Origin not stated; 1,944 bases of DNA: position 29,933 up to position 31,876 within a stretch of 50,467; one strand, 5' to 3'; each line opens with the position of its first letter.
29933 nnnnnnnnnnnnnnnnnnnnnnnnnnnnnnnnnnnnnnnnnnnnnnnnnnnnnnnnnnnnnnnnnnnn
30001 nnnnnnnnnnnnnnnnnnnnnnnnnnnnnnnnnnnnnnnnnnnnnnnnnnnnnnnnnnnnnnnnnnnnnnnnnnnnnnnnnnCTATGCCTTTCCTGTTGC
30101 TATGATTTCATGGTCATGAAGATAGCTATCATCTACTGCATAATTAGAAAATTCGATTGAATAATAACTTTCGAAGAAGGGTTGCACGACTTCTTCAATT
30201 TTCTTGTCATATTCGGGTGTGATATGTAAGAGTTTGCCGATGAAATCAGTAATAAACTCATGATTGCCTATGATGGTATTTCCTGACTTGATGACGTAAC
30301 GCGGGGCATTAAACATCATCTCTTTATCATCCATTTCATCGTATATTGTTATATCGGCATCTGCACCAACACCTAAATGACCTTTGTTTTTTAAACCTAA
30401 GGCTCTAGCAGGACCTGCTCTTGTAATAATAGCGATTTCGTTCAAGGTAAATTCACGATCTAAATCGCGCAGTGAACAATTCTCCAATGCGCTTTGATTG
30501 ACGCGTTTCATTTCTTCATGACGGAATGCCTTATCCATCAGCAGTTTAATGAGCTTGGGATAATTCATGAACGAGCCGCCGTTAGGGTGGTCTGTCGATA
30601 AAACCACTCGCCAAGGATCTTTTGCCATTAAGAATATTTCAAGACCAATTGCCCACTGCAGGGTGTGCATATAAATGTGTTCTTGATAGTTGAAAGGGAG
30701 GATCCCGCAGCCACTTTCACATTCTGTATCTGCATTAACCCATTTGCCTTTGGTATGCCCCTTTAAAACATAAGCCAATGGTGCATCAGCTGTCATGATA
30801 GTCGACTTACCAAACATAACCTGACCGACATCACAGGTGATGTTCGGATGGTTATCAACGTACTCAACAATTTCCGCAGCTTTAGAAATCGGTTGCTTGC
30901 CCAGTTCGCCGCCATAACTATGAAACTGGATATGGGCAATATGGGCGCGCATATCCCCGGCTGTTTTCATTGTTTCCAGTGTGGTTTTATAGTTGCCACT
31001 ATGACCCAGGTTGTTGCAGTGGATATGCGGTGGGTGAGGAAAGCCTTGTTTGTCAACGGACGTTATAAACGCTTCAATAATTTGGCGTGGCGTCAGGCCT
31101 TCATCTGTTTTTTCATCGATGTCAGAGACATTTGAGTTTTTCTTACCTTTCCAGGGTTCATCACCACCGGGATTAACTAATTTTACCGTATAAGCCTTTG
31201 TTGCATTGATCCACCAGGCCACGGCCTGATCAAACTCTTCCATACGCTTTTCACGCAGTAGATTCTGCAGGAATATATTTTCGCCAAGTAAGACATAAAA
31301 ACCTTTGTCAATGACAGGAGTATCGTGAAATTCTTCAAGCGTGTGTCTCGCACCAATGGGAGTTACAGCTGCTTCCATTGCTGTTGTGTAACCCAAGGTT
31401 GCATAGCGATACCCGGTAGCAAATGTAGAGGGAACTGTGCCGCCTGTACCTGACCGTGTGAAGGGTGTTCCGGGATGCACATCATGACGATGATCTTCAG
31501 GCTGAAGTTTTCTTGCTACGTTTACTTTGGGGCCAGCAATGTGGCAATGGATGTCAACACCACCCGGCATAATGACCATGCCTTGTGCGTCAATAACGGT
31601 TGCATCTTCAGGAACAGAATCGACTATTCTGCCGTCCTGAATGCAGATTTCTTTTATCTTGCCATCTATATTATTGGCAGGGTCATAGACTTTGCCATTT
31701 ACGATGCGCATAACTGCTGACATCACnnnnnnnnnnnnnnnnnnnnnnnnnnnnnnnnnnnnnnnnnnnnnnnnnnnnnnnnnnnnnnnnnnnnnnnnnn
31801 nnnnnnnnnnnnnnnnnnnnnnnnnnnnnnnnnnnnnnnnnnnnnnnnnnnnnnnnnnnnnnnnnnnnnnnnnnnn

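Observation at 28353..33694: Second, archaeal-type and apparently redox-competent formylmethanofuran dehydrogenase module (fwdD-fwdB / fwdA-ftr-fwdC) beside the canonical Fhc cluster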

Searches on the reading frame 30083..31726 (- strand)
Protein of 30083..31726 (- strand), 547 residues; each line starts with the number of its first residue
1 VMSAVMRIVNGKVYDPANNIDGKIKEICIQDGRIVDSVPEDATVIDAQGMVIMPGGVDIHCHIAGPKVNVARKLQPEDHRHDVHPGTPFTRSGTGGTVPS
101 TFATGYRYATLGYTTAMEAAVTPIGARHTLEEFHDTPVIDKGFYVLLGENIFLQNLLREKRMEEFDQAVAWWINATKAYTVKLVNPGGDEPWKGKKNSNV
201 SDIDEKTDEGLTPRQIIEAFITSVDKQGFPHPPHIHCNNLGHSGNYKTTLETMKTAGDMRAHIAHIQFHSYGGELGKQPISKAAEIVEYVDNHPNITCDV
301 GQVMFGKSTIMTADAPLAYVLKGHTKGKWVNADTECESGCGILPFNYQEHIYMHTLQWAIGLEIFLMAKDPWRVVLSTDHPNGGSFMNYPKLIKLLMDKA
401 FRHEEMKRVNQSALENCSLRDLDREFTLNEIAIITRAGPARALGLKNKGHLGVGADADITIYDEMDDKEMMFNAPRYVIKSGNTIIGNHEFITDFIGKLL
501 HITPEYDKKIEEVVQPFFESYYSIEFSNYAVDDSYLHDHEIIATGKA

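Call 4: search_protein_families(library=pfam, proteins=[window:30083-31726:-], max_evalue=0.01)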
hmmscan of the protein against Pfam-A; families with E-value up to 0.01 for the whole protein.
window:30083-31726:- (547 aa): 2 families
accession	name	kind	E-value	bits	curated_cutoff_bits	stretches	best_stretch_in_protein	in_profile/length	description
PF07969.17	Amidohydro_3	-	5e-50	171.8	29.7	1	44-485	2-471/472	Amidohydrolase family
PF01979.26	Amidohydro_1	-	2e-09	37.6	25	1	373-481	244-341/345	Amidohydrolase family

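Call 5: search_protein_families(library=ncbifam, proteins=[window:30083-31726:-], max_evalue=0.01)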
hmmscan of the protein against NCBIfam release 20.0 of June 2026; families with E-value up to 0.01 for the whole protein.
window:30083-31726:- (547 aa): 53 families (the best 25 are shown)
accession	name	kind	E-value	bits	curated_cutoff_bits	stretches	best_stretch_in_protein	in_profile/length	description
TIGR03121.1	one_C_dehyd_A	equivalog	2.6e-208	692.7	392.75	1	6-538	2-554/556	formylmethanofuran dehydrogenase subunit A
NF042911.1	FMH_DH_FwdA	exception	3.6e-172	573.8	950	1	8-544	4-566/569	tungsten-dependent formylmethanofuran dehydrogenase subunit FwdA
NF006689.0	PRK09237.1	equivalog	5.7e-14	51.5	371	2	8-63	7-66/383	amidohydrolase/deacetylase family metallohydrolase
NF009941.0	PRK13404.1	subfamily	5.3e-13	48.4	647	2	24-67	21-67/478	dihydropyrimidinase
NF006560.0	PRK09061.1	subfamily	5.5e-13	48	340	1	8-64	30-88/517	amidohydrolase family protein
TIGR03178.1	allantoinase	equivalog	1.2e-11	44.1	357.85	2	422-466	343-387/441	allantoinase AllB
NF002668.0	PRK02382.1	equivalog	2.2e-11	43.1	452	2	424-470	332-378/436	dihydroorotase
NF004839.0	PRK06189.1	equivalog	4.2e-11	42.1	631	2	422-466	349-393/451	allantoinase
NF006844.0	PRK09357.2-5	equivalog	8.5e-11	41.5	701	1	7-66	5-67/422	dihydroorotase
NF009060.0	PRK12394.1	equivalog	9.7e-11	41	442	1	7-63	6-65/381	metallo-dependent hydrolase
TIGR00857.1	pyrC_multi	subfamily_domain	1.1e-10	41.1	279.05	2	26-67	7-52/412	dihydroorotase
NF005791.0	PRK07627.1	equivalog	1.8e-09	37.1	442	1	6-70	3-71/425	dihydroorotase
NF006845.0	PRK09357.2-6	equivalog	1.9e-09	36.7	728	1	7-68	4-69/428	dihydroorotase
NF006559.0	PRK09060.1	equivalog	2.5e-09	36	482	2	426-470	344-387/444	dihydroorotase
NF006839.0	PRK09357.1-4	equivalog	8.5e-09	34.5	576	1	7-67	3-66/422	dihydroorotase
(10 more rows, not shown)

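Call 36: search_solved_structures(query=window:30083-31726:-, max_evalue=1e-20)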
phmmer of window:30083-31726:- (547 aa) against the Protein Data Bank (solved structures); distinct sequences matched with E-value up to 1e-20: 6.
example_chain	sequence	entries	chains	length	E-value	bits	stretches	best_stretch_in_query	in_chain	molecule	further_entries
8rja_A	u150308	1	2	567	2e-142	478.9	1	6-541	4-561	Formylmethanofuran dehydrogenase subunit A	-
9sw6_I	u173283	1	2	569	2.6e-139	468.6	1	8-537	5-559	Tungsten formylmethanofuran dehydrogenase, subunit A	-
5t5i_A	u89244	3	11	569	1.5e-137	462.8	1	8-537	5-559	Tungsten formylmethanofuran dehydrogenase subunit fwdA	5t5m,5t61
9sfi_P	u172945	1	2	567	2.9e-133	448.6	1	8-537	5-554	Formylmethanofuran dehydrogenase subunit A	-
7bkb_G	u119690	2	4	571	2.6e-120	405.9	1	6-541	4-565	Formylmethanofuran dehydrogenase, subunit A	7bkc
6s6y_A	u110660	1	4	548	2.4e-100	340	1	6-535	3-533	Formylmethanofuran dehydrogenase subunit A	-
